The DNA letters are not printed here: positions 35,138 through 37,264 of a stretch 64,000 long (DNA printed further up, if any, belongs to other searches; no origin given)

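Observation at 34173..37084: Exported FAD-oxidoreductase coupled to a secreted SGAT (flavinylation-motif) protein inside a sulfatase operon (copy 1)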

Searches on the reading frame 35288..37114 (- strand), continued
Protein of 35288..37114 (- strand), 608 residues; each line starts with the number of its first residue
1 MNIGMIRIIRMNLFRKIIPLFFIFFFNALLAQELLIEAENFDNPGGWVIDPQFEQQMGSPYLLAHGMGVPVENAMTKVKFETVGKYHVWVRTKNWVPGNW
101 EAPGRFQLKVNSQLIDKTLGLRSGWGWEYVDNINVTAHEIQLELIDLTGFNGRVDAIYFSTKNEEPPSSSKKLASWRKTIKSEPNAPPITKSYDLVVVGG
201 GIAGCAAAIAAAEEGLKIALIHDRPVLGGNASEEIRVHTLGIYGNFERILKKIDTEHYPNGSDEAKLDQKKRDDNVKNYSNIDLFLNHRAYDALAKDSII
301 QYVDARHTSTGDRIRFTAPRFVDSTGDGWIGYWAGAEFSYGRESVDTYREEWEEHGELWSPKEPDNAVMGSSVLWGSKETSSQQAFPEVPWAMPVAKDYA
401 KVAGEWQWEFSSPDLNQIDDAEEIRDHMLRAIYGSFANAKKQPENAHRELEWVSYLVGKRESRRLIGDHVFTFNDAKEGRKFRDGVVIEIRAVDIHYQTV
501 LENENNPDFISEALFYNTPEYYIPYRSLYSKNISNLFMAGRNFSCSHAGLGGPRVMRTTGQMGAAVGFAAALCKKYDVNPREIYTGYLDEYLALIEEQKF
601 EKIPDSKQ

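Call 82: search_solved_structures(query=A4, max_evalue=0.001, show_alignments=0)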
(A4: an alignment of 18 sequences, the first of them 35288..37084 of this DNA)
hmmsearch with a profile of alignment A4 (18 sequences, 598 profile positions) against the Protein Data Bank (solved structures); distinct sequences matched with E-value up to 0.001: 58.
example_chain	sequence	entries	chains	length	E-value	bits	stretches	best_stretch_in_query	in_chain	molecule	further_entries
1p2e_A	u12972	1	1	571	3.6e-10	42.3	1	177-221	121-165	flavocytochrome c3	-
2b7s_A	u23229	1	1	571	3.6e-10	42.3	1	177-221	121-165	Fumarate reductase flavoprotein subunit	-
1jry_A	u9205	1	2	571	3.6e-10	42.3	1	177-221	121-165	FLAVOCYTOCHROME C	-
1ksu_A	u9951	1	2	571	3.6e-10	42.3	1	177-221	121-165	flavocytochrome c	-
1kss_A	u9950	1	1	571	3.7e-10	42.3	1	177-221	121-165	flavocytochrome c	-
1e39_A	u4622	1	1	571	3.7e-10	42.3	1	177-221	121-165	FUMARATE REDUCTASE FLAVOPROTEIN SUBUNIT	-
1qjd_A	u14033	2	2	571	3.7e-10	42.3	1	177-221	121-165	FLAVOCYTOCHROME C3 | Fumarate reductase flavoprotein subunit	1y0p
2b7r_A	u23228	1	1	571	3.7e-10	42.3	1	177-221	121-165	Fumarate reductase flavoprotein subunit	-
1jrx_A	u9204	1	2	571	3.7e-10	42.3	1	177-221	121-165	FLAVOCYTOCHROME C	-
1jrz_A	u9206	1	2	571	3.7e-10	42.3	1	177-221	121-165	FLAVOCYTOCHROME C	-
1p2h_A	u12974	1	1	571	3.7e-10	42.3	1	177-221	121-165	flavocytochrome c3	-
1lj1_A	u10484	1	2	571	3.7e-10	42.3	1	177-221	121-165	flavocytochrome c3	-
1m64_A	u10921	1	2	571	3.7e-10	42.3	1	177-221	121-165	flavocytochrome c3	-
1q9i_A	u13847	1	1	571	4.3e-10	42.1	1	177-221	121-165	flavocytochrome c3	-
9n4y_a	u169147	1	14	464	1e-07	34.2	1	182-222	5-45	Soluble pyridine nucleotide transhydrogenase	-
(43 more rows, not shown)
